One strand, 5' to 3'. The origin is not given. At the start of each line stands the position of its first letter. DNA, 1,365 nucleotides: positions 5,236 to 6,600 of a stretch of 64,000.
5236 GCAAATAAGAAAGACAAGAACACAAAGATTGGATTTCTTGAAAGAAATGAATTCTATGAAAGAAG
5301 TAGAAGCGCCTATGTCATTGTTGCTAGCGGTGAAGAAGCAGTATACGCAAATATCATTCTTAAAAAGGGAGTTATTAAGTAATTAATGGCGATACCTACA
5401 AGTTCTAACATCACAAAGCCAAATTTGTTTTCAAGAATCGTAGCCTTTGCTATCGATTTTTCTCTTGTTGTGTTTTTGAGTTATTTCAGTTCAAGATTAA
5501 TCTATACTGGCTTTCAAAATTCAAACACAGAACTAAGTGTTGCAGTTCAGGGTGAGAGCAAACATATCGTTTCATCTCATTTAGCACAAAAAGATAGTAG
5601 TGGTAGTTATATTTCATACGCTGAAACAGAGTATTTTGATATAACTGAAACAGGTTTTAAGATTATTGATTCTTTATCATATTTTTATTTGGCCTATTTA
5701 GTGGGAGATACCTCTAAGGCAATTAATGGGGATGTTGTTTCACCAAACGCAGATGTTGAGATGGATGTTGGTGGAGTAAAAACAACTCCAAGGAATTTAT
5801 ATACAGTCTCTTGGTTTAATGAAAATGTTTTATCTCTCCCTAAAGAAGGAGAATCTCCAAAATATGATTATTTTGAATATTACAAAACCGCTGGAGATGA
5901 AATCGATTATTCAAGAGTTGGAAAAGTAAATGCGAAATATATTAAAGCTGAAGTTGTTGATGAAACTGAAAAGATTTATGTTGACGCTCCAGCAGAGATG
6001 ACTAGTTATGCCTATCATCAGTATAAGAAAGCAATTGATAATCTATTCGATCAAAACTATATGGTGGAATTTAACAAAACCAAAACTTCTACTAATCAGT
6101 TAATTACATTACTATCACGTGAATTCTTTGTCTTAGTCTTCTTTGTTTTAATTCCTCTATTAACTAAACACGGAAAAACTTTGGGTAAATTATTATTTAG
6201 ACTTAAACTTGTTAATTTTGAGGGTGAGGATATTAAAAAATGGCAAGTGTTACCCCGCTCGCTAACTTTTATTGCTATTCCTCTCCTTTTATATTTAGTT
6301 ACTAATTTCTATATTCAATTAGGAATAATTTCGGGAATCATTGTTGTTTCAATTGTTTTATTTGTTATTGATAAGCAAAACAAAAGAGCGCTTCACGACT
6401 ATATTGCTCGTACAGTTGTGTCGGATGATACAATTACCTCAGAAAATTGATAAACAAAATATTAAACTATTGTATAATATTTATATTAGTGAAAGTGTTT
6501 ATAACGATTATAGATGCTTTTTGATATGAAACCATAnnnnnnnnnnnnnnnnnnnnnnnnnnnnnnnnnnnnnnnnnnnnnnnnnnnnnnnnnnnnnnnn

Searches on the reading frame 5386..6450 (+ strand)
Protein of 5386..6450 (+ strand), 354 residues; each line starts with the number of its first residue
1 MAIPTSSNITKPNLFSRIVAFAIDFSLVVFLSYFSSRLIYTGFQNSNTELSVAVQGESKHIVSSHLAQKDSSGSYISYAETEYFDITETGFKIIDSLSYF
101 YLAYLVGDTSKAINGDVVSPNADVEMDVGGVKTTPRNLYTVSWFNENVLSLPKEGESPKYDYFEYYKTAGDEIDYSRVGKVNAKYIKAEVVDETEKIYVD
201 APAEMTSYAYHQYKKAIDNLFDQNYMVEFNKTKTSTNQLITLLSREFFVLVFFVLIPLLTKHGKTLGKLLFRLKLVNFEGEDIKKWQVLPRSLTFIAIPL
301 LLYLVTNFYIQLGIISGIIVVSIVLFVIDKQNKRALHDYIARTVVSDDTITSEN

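Call 3: search_protein_families(library=pfam, proteins=[window:5386-6450:+])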
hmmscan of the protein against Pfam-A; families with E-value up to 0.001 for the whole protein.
window:5386-6450:+ (354 aa): 1 family
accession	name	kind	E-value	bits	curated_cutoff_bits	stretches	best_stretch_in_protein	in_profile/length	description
PF06271.18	RDD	-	1e-16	61.9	24.1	1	230-341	37-136/137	RDD family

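Call 4: search_protein_families(library=ncbifam, proteins=[window:5386-6450:+])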
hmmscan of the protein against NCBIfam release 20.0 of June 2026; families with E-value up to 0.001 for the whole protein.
window:5386-6450:+ (354 aa): 1 family
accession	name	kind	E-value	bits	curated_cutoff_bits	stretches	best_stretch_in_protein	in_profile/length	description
NF006749.0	PRK09272.1-2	subfamily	0.00048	20.3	119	0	285-326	64-105/116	hypothetical protein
